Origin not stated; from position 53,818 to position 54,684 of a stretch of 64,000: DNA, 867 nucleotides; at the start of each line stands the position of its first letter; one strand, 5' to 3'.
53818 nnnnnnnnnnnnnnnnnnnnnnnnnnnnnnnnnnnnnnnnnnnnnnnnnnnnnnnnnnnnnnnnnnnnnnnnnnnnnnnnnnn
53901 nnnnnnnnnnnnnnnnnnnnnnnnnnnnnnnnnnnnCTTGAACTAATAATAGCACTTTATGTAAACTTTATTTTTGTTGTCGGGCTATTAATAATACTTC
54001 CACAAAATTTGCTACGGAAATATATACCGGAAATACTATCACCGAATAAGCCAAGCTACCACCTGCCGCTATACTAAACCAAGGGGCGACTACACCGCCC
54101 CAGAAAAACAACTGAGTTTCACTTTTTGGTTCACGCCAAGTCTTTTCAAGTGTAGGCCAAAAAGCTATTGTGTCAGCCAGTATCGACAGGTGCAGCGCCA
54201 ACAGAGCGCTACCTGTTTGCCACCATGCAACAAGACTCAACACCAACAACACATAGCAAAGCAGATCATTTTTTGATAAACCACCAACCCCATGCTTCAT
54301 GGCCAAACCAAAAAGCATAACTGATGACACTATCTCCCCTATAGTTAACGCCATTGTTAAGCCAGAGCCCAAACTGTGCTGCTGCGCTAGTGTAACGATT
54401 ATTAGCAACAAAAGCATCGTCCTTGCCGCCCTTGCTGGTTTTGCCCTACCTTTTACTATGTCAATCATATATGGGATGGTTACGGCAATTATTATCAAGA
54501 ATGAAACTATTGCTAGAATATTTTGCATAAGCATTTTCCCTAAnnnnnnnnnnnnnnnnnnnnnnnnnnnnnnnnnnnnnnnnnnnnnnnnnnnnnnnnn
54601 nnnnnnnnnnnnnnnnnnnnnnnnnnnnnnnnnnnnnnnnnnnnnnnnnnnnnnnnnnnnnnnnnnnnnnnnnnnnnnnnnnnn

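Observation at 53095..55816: TrmB-divergent four-gene operon (unknown 117 aa, 6-TM protein, NYN nuclease-fold protein with His/Asn insertion, 70-aa helical protein) next to a PIF1-like helicase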

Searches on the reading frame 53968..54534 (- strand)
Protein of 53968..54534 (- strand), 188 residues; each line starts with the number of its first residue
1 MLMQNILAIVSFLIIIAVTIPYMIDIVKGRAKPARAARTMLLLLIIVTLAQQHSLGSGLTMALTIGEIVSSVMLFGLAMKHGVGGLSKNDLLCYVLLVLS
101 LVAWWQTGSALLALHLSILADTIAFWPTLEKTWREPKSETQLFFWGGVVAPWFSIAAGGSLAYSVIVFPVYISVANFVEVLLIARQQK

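Call 3: search_protein_families(library=pfam, proteins=[window:53968-54534:-], max_evalue=0.1)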
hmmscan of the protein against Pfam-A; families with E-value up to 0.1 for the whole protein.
window:53968-54534:- (188 aa): 0 families

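Call 4: search_protein_families(library=padloc, proteins=[window:53968-54534:-], max_evalue=0.1)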
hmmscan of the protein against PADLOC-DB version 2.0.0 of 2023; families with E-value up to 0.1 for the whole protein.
window:53968-54534:- (188 aa): 0 families

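Call 5: search_protein_families(library=ncbifam, proteins=[window:53968-54534:-], max_evalue=0.1)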
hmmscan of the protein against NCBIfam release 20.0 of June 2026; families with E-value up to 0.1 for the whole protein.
window:53968-54534:- (188 aa): 0 families

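Call 21: find_homologous_proteins(query=window:53968-54534:-)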
Query window:53968-54534:- (188 aa): 63 proteins with E <= 0.001 among 1322 candidates.
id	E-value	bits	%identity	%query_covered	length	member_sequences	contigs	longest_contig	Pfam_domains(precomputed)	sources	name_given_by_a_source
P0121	2.1e-104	365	91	99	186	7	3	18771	-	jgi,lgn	jgi:hypothetical protein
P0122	6.0e-101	354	88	99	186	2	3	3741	-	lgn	-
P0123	3.3e-92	325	79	98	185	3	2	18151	-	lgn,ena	-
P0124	4.7e-84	299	73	99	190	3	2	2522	-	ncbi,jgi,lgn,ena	-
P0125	9.0e-83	294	74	98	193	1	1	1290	-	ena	-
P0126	1.2e-82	294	73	98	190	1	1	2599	-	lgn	-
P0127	2.8e-81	290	72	99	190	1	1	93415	-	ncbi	-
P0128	2.6e-74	267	70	96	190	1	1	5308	-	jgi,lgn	jgi:hypothetical protein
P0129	1.0e-73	265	65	98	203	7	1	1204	-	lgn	-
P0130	1.5e-73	264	69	99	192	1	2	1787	-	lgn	-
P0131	2.9e-73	264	69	99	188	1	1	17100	-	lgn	-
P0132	3.0e-73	263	66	98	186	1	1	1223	-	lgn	-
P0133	3.8e-73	263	69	99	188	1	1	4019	-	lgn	-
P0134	4.4e-73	263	65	99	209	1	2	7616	-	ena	-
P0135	1.1e-72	262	68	98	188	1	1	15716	-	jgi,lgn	jgi:hypothetical protein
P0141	3.3e-68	247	62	97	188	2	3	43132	-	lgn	-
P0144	1.1e-67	245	62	99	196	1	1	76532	-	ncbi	-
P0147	1.9e-66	241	63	98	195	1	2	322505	-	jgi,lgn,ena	-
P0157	1.5e-54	203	52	99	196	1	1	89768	-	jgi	jgi:hypothetical protein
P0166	4.0e-50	188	49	98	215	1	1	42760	-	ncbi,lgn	-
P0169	3.5e-48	182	51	89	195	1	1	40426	-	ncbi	-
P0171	2.3e-47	179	48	99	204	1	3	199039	-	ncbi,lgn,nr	ncbi:MAG TPA: hypothetical protein VLF69_04130 [Candidatus Saccharimonadales bacterium]|nr:hypotheti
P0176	2.1e-44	169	45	98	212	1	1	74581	-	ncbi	-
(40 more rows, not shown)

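Call 36: predict_structure(alignment_id=A2)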
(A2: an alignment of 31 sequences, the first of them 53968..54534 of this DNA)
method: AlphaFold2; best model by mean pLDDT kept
length: 188 residues; sequences in the alignment: 31
mean_pLDDT: 91.9   pTM: 0.85
mean pLDDT of the five models: 91.9, 91.9, 89.7, 88.2, 85.7
residues with pLDDT >= 90: 131; 70-90: 56; 50-70: 1; < 50: 0
segments of 3 or more residues with pLDDT < 50: none
pLDDT, mean of each block of 10 residues (from residue 1): 96 97 93 87 94 94 97 94 81 84 92 92 88 84 96 96 96 96 85
secondary structure, 60 per line:
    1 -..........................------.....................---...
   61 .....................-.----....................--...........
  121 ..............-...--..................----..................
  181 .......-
elements in order: H2-27 H35-54 H58-81 H88-107 H110-134 H141-158 H163-187

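Call 40: fold_search(model_id=the predicted structure, library=pdb)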
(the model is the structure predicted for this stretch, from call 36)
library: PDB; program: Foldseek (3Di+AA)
matches with E <= 10: 230; with E <= 0.001: 0
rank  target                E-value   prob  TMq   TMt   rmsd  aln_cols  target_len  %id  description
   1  8apy_A                3.4e-02  1.00  0.56  0.52   5.7       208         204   13  Crystal structure of the H12A variant of the KDEL receptor bound to sybody (released 2023-08-23)
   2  7rxc_K                3.8e-02  1.00  0.62  0.59   5.2       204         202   13  CryoEM structure of KDELR with Legobody (released 2021-10-06)
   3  8dkw_P                4.2e-02  1.00  0.56  0.37   6.3       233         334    6  Cryo-EM structure of cystinosin N288K mutant in a cytosol-open state at pH5.0 (released 2022-09-21)
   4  6i6b                  7.6e-02  1.00  0.60  0.57   5.3       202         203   14  Crystal structure of the KDEL receptor in the peptide free state. (released 2019-02-27)
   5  8dke_P                8.4e-02  0.99  0.53  0.34   6.4       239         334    6  Cryo-EM structure of cystinosin in a cytosol-open state (released 2022-09-21)
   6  6i6j_A                9.2e-02  1.00  0.59  0.55   5.4       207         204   14  Crystal structure of the KDEL receptor bound to synthetic nanobody. (released 2019-02-27)
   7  7oye_A                1.5e-01  0.97  0.46  0.42   7.4       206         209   13  Crystal structure of the KDEL receptor bound to HDEL peptide at pH 7.0 (released 2022-07-13)
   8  6i6h_A                1.7e-01  0.97  0.47  0.44   7.3       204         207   12  Crystal structure of the KDEL receptor in the peptide bound state (released 2019-02-27)
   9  6y7v_A                2.0e-01  0.97  0.49  0.45   7.0       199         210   14  Crystal structure of the KDEL receptor bound to HDEL peptide at pH 6.0 (released 2021-02-10)
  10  6zxr_A                3.4e-01  0.96  0.51  0.47   5.8       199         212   13  Crystal structure of the KDEL receptor bound to RDEL peptide at pH 6.0 (released 2021-02-24)
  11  4o93_D                3.9e-01  0.28  0.23  0.19  17.8       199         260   14  Crystal structure of Thermus thermophilis transhydrogeanse domain II dimer (released 2014-12-31)
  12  5uni_B                5.4e-01  0.25  0.23  0.19  17.4       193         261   13  Critical role of water molecules for proton translocation of the membrane-bound transhydrogenase (released 2017-05-10)
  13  4o9p_D                6.5e-01  0.23  0.23  0.19  17.5       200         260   14  Crystal structure of Thermus thermophilis transhydrogeanse domain II dimer SeMet derivative (released 2014-06-11)
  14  9nox_A                7.5e-01  0.15  0.25  0.22  16.4       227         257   10  Transmembrane domains of the human TAS1R2 sweet receptor subunit in complex with miniGs/gust25 (released 2025-05-14)
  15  9l76_A                9.4e-01  0.15  0.23  0.13  17.4       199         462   16  Structures and mechanism of the nicotinamide nucleotide transhydrogenase from E. coli (released 2026-01-07)
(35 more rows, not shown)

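Call 56: search_protein_families(library=pfam, alignment_id=A2, max_evalue=1)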
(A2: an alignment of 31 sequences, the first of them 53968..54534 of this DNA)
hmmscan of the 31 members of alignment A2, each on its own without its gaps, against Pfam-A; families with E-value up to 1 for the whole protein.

A. member 1, window:53968-54534:- (188 aa): 0 families

B. families by the number of members that match (of 31 scanned): 13 families
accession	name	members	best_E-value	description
PF24124.1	YphA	6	0.01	YphA-like integral membrane protein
PF02402.22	Lysis_col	2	0.0016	Lysis protein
PF13214.11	DUF4022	2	0.28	Protein of unknown function (DUF4022)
PF13160.11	DUF3995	1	0.0066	Protein of unknown function (DUF3995)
PF13124.11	DUF3963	1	0.015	Protein of unknown function (DUF3963)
PF06432.16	GPI2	1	0.063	Phosphatidylinositol N-acetylglucosaminyltransferase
PF14117.11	DUF4287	1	0.17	Domain of unknown function (DUF4287)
PF06716.16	MP_p6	1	0.39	Movement protein p6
PF04725.17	PsbR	1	0.63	Photosystem II 10 kDa polypeptide PsbR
PF13664.11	DUF4149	1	0.64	Domain of unknown function (DUF4149)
PF22954.2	DUF7027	1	0.72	Domain of unknown function (DUF7027)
PF18967.5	PycTM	1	0.81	Pycsar effector protein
PF23994.1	DUF7312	1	0.92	Domain of unknown function (DUF7312)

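Call 71: find_encoding_contigs(protein=P0147, flank=5000, max_places=1)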
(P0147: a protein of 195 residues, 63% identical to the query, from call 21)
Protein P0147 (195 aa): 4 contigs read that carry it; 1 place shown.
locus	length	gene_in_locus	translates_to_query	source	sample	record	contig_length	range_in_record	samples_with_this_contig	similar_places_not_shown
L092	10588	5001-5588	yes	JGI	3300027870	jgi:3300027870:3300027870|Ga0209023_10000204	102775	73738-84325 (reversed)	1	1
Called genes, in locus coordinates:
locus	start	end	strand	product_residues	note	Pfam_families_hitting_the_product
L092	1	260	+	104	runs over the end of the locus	-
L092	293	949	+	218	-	-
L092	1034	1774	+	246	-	PF00512:HisKA, PF02518:HATPase_c, PF13589:HATPase_c_3 (weak)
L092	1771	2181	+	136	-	PF00072:Response_reg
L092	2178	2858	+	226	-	PF11967:RecO_N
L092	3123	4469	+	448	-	PF28494:GlyRS_ins_1 (faint), PF00587:tRNA-synt_2b, PF03129:HGTP_anticodon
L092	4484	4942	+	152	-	PF01243:PNPOx_N (weak)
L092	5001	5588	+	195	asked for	-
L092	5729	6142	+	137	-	PF13473:Cupredoxin_1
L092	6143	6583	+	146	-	PF00075:RNase_H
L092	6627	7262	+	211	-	PF00753:Lactamase_B (weak), PF13483:Lactamase_B_3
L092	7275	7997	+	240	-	PF03358:FMN_red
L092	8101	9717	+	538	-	PF05970:PIF1, PF13245:AAA_19, PF13401:AAA_22, PF13604:AAA_30, PF21530:Pif1_2B_dom, PF00570:HRDC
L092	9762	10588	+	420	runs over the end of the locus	PF00232:Glyco_hydro_1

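Call 72: find_encoding_contigs(protein=P0171, flank=5000, max_places=1)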
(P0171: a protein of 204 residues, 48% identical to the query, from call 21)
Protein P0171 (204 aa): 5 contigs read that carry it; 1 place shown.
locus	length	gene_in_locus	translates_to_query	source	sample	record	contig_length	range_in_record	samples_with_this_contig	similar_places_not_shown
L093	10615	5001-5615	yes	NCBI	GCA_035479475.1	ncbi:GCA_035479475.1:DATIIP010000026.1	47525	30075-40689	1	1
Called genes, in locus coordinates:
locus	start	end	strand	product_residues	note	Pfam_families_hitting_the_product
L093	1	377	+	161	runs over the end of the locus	PF00903:Glyoxalase (faint)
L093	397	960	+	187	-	PF06821:Ser_hydrolase, PF12697:Abhydrolase_6 (weak)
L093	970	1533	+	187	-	-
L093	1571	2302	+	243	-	-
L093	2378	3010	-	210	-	PF04525:LOR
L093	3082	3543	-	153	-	PF00293:NUDIX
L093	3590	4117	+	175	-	PF00300:His_Phos_1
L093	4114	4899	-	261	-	PF01978:TrmB, PF08279:HTH_11 (faint), PF12840:HTH_20 (faint), PF09339:HTH_IclR (faint)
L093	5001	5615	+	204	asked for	-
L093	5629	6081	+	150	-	PF01243:PNPOx_N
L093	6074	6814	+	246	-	PF00106:adh_short, PF08659:KR, PF13561:adh_short_C2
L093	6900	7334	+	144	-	PF08570:DUF1761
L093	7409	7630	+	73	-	-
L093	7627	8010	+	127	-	PF02661:Fic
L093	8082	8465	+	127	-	PF00903:Glyoxalase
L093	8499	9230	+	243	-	PF03358:FMN_red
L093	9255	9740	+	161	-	-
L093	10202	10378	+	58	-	-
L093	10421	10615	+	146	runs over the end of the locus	PF00075:RNase_H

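Call 73: find_encoding_contigs(protein=P0157, flank=5000, max_places=1)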
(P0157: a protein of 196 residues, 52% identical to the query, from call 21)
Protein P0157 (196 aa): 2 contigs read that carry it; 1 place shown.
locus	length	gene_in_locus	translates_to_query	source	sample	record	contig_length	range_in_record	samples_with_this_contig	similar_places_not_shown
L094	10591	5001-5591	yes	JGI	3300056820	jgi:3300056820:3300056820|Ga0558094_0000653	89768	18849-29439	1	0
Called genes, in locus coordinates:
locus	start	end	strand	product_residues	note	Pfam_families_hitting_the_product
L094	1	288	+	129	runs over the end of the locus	PF09945:DUF2177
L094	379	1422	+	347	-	PF16162:KwaB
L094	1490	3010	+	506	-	PF05970:PIF1, PF13245:AAA_19, PF13401:AAA_22, PF13604:AAA_30, PF21530:Pif1_2B_dom (weak), PF00570:HRDC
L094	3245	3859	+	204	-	-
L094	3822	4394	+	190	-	PF10502:Peptidase_S26 (weak)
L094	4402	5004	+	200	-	PF01936:NYN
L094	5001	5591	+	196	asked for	-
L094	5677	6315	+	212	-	PF13483:Lactamase_B_3 (weak)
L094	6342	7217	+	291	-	PF00248:Aldo_ket_red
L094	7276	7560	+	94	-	-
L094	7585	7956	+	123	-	-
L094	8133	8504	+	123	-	PF02381:MraZ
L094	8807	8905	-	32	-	-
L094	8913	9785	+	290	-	PF01795:Methyltransf_5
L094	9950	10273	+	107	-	-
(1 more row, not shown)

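Call 74: find_encoding_contigs(protein=P0176, flank=5000, max_places=1)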
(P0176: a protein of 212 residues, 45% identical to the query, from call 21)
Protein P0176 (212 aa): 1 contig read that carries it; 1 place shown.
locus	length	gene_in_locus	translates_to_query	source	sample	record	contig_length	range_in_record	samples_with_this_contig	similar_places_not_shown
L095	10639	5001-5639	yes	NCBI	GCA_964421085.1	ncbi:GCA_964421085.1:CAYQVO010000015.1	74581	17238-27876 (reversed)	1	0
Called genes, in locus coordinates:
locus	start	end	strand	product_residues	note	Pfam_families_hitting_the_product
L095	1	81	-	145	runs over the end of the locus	-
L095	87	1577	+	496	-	-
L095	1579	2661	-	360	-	PF03054:tRNA_Me_trans, PF20259:tRNA_Me_trans_M, PF20258:tRNA_Me_trans_C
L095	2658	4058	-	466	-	PF00512:HisKA (faint), PF02518:HATPase_c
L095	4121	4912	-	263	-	PF01978:TrmB (weak)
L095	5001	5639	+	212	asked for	-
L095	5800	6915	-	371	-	PF05222:AlaDh_PNT_N, PF01262:AlaDh_PNT_C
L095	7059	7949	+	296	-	-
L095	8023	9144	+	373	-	PF01571:GCV_T, PF08669:GCV_T_C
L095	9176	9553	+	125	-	PF01597:GCV_H, PF00364:Biotin_lipoyl (weak)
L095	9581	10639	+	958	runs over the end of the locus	PF02347:GDC-P, PF01212:Beta_elim_lyase (faint), PF21478:GcvP2_C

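Call 79: find_encoding_contigs(protein=P0144, flank=4000, max_places=1)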
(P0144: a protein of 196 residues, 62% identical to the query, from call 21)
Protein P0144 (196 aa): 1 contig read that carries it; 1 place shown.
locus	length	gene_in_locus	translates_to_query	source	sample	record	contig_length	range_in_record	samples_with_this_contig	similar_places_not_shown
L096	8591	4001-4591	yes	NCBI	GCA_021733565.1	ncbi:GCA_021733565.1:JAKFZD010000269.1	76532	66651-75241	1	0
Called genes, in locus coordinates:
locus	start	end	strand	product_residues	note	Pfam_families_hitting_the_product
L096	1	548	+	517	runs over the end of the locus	PF00270:DEAD (faint), PF01443:Viral_helicase1 (faint), PF05970:PIF1, PF13245:AAA_19, PF13401:AAA_22 (weak), PF13604:AAA_30, PF21530:Pif1_2B_dom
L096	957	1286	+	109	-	PF01850:PIN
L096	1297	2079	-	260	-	PF01978:TrmB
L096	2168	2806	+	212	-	-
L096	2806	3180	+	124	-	-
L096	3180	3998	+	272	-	-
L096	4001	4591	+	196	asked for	-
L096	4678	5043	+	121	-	PF00072:Response_reg (weak)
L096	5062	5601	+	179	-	-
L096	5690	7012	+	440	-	PF00232:Glyco_hydro_1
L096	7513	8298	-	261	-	-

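Call 80: find_encoding_contigs(protein=P0141, flank=4000, max_places=1)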
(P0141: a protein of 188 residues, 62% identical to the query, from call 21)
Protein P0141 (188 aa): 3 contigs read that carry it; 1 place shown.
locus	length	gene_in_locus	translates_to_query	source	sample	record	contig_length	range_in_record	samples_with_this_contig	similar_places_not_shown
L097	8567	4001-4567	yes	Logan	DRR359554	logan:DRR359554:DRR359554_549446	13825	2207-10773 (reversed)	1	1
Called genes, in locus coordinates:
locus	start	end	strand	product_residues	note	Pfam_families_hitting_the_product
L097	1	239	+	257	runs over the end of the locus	-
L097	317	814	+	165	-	-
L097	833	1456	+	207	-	PF01936:NYN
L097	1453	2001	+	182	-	PF01327:Pep_deformylase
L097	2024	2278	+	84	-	-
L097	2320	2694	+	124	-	PF00903:Glyoxalase, PF22677:Ble-like_N (faint), PF13669:Glyoxalase_4 (faint)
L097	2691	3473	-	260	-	PF01978:TrmB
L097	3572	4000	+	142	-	-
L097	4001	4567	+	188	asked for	-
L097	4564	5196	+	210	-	PF03575:Peptidase_S51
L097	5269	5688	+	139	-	PF08570:DUF1761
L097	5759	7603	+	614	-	-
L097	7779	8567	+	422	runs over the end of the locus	PF00232:Glyco_hydro_1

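Call 81: find_encoding_contigs(protein=P0166, flank=4000, max_places=1)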
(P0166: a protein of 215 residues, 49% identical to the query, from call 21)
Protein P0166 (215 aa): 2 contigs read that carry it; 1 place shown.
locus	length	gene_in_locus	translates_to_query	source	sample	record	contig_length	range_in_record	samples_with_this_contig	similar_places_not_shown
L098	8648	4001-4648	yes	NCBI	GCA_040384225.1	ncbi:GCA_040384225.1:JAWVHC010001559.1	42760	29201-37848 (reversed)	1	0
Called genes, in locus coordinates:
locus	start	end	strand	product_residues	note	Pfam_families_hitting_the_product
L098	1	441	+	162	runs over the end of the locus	PF00293:NUDIX, PF14815:NUDIX_4 (faint)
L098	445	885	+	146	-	PF00583:Acetyltransf_1, PF13673:Acetyltransf_10, PF13508:Acetyltransf_7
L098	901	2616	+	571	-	PF02844:GARS_N, PF01071:GARS_A, PF02786:CPSase_L_D2 (weak), PF08443:RimK (weak), PF02222:ATP-grasp, PF02843:GARS_C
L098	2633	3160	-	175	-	PF03551:PadR (weak)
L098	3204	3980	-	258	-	PF01978:TrmB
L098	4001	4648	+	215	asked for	-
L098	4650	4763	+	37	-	-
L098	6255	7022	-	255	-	-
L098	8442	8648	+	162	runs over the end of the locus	PF04073:tRNA_edit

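Call 82: find_encoding_contigs(protein=P0169, flank=4000, max_places=1)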
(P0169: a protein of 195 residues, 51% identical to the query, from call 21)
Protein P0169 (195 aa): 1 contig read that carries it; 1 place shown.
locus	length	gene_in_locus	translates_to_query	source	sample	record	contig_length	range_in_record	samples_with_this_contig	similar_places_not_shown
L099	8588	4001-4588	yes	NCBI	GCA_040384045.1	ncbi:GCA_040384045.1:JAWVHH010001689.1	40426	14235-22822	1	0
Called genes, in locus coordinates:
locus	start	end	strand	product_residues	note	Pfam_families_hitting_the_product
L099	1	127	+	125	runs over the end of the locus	PF01878:EVE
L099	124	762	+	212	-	PF01936:NYN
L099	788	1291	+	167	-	PF06185:YecM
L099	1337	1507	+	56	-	-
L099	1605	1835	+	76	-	PF04014:MazE_antitoxin (weak)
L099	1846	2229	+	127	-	PF02661:Fic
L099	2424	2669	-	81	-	PF03083:MtN3_slv (weak), PF04193:PQ-loop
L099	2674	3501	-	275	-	PF01978:TrmB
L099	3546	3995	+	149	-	-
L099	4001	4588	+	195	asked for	-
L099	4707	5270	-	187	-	-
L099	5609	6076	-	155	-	-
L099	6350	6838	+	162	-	PF04073:tRNA_edit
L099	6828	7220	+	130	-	PF26941:DUF8292 (weak)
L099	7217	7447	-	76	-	-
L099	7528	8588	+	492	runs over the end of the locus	PF02074:Peptidase_M32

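Call 90: search_protein_families(library=phrogs, proteins=[window:53968-54534:-], max_evalue=0.01)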
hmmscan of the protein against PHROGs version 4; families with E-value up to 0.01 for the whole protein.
window:53968-54534:- (188 aa): 0 families

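Call 91: search_solved_structures(query=A2, max_evalue=5)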
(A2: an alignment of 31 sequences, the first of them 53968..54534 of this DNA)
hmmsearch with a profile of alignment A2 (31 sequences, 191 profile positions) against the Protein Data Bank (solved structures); distinct sequences matched with E-value up to 5: 1.
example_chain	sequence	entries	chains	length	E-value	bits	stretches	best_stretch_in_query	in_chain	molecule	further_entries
2x19_B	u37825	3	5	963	1.1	12.1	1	136-178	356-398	IMPORTIN-13 | IMPORTIN13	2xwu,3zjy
